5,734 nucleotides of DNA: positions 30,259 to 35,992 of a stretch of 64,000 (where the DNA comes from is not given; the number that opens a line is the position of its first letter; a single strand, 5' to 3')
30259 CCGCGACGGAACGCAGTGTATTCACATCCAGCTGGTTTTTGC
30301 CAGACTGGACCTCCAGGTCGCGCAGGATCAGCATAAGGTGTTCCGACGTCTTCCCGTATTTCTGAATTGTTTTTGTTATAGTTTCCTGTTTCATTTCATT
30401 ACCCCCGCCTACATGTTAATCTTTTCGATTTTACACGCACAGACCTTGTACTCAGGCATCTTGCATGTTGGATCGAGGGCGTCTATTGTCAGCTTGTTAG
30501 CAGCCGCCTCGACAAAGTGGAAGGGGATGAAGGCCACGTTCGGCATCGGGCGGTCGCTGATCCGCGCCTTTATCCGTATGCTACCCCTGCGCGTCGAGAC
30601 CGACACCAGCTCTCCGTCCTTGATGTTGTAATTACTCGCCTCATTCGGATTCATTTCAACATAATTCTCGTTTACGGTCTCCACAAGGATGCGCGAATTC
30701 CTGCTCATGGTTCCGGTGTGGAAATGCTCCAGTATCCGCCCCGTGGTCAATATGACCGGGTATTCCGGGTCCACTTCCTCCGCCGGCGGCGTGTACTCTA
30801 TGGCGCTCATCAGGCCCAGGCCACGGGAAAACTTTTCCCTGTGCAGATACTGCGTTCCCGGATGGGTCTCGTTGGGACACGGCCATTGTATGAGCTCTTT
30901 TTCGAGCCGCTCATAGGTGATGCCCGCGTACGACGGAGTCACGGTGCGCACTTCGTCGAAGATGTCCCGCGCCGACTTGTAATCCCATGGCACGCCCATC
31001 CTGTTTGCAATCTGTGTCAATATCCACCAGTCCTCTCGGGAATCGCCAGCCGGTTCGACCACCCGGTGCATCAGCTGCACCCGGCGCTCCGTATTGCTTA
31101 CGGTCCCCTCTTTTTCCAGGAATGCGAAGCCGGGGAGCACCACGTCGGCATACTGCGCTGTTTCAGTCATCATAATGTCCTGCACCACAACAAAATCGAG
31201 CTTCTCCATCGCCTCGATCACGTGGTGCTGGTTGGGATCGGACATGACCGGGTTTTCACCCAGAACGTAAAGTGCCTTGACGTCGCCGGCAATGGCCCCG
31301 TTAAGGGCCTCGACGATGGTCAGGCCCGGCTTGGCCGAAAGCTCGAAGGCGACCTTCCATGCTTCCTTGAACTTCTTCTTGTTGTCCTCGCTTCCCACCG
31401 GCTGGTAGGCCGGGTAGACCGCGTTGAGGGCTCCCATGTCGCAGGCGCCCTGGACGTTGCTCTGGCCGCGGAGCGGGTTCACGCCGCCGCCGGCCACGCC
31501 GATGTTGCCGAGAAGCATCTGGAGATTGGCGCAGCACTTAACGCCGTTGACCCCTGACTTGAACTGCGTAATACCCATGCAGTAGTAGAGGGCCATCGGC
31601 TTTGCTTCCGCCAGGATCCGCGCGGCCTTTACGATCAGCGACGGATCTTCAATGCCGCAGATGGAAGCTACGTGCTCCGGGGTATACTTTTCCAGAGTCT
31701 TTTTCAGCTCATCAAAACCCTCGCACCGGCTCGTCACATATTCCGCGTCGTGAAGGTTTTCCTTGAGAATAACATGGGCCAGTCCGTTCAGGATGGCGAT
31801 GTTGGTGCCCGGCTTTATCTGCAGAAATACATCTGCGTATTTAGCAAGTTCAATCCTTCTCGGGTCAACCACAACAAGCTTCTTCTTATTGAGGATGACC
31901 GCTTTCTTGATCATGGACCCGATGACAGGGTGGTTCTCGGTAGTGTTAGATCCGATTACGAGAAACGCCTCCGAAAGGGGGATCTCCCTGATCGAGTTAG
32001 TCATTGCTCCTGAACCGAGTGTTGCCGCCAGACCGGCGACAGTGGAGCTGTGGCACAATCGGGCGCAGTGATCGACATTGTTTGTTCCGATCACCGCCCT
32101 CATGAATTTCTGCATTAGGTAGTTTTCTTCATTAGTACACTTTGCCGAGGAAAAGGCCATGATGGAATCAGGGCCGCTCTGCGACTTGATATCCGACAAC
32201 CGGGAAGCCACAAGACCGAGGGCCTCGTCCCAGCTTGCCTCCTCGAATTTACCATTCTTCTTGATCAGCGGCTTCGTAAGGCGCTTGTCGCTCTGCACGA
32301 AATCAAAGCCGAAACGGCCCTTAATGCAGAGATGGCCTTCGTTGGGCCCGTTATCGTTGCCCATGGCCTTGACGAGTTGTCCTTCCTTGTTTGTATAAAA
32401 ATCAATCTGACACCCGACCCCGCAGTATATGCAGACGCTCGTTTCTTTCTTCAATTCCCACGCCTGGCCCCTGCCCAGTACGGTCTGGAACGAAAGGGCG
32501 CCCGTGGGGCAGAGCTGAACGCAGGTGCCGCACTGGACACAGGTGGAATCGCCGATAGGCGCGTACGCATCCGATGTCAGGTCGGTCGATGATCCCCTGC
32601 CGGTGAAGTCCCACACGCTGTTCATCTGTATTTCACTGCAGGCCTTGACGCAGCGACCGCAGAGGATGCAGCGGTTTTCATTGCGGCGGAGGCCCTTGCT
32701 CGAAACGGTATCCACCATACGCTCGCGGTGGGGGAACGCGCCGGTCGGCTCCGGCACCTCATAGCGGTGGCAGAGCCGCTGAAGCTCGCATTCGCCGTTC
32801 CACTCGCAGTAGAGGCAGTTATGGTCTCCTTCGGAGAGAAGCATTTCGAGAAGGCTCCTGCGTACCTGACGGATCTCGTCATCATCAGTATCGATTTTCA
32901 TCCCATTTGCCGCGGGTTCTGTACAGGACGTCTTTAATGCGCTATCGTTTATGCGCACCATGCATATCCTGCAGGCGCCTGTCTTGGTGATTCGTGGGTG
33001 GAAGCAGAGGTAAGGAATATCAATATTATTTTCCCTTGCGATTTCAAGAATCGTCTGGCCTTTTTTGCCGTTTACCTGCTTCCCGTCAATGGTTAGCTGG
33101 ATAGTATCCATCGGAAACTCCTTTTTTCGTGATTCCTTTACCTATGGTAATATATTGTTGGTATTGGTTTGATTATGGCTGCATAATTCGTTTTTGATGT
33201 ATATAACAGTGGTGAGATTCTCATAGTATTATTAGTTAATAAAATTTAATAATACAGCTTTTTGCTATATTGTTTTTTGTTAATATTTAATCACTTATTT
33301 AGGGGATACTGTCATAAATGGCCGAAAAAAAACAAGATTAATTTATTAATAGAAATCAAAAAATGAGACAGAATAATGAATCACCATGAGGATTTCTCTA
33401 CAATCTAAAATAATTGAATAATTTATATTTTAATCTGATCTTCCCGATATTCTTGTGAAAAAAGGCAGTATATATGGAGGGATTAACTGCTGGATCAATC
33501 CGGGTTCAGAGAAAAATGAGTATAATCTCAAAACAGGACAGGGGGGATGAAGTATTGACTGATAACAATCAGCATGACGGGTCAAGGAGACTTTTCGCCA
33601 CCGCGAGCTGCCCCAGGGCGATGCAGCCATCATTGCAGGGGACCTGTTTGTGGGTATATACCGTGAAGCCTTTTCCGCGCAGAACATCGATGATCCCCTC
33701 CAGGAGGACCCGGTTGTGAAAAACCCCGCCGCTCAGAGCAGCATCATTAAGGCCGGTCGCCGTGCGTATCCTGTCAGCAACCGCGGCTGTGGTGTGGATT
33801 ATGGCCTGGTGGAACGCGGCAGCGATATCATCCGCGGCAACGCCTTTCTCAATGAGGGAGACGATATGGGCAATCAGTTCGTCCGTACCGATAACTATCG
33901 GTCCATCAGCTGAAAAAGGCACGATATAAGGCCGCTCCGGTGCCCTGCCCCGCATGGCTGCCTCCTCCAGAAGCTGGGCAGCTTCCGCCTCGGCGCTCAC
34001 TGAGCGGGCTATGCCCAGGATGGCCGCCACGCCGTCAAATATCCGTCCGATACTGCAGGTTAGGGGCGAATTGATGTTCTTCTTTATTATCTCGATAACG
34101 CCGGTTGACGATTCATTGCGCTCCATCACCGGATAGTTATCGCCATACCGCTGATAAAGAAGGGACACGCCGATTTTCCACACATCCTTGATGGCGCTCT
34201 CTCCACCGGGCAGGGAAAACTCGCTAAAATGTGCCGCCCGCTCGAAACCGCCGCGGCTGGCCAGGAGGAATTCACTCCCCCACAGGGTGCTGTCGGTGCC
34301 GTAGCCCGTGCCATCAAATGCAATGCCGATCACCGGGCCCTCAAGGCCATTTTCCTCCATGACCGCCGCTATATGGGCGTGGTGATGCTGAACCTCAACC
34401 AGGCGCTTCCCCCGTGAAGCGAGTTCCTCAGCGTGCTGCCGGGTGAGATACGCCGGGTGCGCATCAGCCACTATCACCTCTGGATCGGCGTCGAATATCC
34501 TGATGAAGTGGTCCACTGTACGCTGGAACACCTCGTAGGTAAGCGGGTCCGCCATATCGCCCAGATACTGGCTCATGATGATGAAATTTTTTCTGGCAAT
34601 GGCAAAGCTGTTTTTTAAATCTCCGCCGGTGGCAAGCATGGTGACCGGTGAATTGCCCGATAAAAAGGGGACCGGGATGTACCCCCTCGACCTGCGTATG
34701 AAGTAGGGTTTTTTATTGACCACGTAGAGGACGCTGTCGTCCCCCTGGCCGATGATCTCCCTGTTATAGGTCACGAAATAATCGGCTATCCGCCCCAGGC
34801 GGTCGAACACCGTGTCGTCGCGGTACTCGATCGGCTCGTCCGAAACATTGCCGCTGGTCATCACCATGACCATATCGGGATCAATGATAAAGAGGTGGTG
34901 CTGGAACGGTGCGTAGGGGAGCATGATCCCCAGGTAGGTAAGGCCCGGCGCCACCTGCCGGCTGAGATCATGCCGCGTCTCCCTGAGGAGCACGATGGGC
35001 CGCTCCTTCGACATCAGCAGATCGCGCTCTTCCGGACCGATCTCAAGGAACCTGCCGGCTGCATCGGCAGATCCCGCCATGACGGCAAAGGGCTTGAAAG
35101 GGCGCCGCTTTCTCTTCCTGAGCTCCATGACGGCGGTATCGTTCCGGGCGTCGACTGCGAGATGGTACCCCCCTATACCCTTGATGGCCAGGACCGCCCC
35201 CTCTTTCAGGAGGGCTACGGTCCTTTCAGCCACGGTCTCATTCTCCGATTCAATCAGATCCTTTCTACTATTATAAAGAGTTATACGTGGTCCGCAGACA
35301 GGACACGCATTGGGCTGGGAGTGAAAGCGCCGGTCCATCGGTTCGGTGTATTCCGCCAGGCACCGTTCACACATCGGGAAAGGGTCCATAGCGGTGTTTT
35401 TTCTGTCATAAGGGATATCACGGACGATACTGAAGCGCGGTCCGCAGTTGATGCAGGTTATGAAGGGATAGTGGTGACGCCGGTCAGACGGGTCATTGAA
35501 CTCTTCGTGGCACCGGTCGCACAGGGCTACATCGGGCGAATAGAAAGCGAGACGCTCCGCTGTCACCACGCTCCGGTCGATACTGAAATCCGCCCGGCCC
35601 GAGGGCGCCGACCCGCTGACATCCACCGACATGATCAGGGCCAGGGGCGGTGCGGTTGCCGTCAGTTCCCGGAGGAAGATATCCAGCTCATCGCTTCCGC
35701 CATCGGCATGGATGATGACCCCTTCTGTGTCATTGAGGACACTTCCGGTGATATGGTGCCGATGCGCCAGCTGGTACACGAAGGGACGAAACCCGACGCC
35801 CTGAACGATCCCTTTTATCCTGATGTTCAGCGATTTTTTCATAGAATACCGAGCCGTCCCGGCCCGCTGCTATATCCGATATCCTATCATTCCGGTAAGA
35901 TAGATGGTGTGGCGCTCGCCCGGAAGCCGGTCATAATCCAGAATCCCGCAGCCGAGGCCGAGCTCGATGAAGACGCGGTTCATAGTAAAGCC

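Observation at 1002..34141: Strongly over-represented word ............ in both intergenic and coding DNA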

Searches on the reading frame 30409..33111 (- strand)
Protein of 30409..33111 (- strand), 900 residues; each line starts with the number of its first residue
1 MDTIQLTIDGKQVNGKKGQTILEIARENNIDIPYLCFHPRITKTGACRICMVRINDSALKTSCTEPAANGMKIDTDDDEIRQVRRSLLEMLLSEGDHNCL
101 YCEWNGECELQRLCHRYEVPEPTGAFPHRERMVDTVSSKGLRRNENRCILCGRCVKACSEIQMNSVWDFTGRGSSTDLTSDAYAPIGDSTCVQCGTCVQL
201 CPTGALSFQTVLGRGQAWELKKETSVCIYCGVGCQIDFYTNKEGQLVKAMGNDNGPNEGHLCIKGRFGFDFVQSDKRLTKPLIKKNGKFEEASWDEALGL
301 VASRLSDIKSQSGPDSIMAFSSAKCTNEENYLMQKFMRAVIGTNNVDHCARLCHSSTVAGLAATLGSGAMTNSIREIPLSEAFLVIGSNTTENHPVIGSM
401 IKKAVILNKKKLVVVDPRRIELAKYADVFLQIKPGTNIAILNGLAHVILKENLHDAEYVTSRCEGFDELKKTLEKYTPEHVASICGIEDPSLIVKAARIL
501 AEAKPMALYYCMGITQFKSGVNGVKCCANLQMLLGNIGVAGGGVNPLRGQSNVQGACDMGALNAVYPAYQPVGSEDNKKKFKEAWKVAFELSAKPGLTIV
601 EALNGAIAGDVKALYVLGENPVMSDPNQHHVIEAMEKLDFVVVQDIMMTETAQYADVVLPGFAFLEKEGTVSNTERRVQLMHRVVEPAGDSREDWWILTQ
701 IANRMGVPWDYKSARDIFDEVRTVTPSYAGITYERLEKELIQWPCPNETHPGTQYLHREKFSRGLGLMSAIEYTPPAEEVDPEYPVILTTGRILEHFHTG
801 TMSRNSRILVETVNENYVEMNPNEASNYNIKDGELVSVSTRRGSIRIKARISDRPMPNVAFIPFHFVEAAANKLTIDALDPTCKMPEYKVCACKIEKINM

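Call 17: search_protein_families(library=pfam, proteins=[window:30409-33111:-])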
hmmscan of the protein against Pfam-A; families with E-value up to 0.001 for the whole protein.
window:30409-33111:- (900 aa): 15 families
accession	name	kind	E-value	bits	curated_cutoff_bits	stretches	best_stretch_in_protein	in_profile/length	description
PF00384.28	Molybdopterin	-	3.2e-88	296.6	24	1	277-703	1-352/353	Molybdopterin oxidoreductase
PF01568.27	Molydop_binding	-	1.4e-30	106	26.8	1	787-892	2-110/110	Molydopterin dinucleotide binding domain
PF13510.11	Fer2_4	-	5.4e-18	65.3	22.8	1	3-76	3-80/82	2Fe-2S iron-sulfur cluster binding domain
PF04879.21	Molybdop_Fe4S4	-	9.8e-14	51.5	22.7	1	221-273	2-54/55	Molybdopterin oxidoreductase Fe4S4 domain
PF10588.14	NADH-G_4Fe-4S_3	-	7.4e-13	48.2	27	1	84-121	1-38/40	NADH-ubiquinone oxidoreductase-G iron-sulfur binding region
PF00037.32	Fer4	-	2.9e-10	40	21.1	2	188-206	5-23/24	4Fe-4S binding domain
PF12838.12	Fer4_7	-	1.3e-09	38.8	27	2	147-205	1-52/52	4Fe-4S dicluster domain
PF13237.11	Fer4_10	-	8.2e-09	35.7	25.5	1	188-235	6-49/53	4Fe-4S dicluster domain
PF00111.32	Fer2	-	1.8e-08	34.7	21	1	7-59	2-52/77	2Fe-2S iron-sulfur cluster binding domain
PF22117.2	Fer4_Nqo3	-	6.1e-08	33.2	27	1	144-206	7-66/67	NADH-quinone oxidoreductase subunit 3, ferredoxin-like domain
PF14697.11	Fer4_21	-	2.2e-06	28.2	35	1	144-205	4-56/59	4Fe-4S dicluster domain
PF12837.12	Fer4_6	-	2.9e-06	27.4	25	1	143-160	4-21/24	4Fe-4S binding domain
PF13187.11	Fer4_9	-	6.6e-06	26.5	27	1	147-205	1-51/52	4Fe-4S dicluster domain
PF13183.11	Fer4_8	-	7.4e-05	23.7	27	1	146-204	3-67/68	4Fe-4S dicluster domain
PF12797.12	Fer4_2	-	0.0006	20.1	24.5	1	143-159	5-21/22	4Fe-4S binding domain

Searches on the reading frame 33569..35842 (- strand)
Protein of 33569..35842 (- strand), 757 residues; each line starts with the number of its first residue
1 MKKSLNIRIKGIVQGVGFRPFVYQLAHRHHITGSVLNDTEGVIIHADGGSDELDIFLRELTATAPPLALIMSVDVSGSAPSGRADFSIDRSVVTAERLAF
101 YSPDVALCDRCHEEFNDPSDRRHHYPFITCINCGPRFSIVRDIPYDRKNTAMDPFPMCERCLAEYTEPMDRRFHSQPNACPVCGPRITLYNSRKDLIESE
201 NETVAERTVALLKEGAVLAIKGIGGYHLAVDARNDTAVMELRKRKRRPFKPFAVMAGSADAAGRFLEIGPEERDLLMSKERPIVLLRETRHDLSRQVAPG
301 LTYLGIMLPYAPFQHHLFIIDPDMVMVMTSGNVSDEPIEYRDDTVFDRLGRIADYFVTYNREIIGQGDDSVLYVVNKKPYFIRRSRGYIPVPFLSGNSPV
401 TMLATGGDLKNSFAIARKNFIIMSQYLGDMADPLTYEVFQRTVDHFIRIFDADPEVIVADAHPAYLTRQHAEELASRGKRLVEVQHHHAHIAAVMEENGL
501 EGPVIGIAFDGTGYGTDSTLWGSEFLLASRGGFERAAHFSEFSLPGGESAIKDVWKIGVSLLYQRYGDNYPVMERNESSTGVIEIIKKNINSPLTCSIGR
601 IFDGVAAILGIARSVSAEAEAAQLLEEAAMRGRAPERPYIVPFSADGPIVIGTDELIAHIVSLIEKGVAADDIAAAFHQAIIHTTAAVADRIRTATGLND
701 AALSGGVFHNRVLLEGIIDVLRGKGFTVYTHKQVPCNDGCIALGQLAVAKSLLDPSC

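Call 6: search_protein_families(library=pfam, proteins=[window:33569-35842:-])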
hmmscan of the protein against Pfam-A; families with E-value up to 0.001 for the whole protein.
window:33569-35842:- (757 aa): 6 families
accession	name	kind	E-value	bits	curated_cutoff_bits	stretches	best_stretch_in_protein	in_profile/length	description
PF22521.2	HypF_C_2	-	2.5e-74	250.5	27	1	506-745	1-241/241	Carbamoyltransferase, Kae1-like Domain, second subdomain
PF01300.24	Sua5_yciO_yrdC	-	1.5e-37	129.3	25.1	1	211-385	2-178/178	Telomere recombination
PF17788.7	HypF_C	-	1.5e-32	112.7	23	1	400-497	4-99/99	HypF Kae1-like domain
PF07503.17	zf-HYPF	-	3e-31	107.4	23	2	107-140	1-34/34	HypF finger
PF00708.24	Acylphosphatase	-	6.1e-18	65.3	22.5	1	6-88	2-85/85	Acylphosphatase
PF00814.31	TsaD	-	7e-06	26.4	24.8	0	594-720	133-240/264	tRNA N6-adenosine threonylcarbamoyltransferase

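Call 13: find_encoding_contigs(protein=window:33569-35842:-, flank=10000, max_places=10)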
Protein window:33569-35842:- (757 aa): 1 contig read that carries it; 1 place shown.
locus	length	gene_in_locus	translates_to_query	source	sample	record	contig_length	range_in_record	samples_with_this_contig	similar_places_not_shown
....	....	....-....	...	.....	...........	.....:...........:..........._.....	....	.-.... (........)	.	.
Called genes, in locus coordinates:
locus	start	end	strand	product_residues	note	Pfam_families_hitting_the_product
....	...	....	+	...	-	-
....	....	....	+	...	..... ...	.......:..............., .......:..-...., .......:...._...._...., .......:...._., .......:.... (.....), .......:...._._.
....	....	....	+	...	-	?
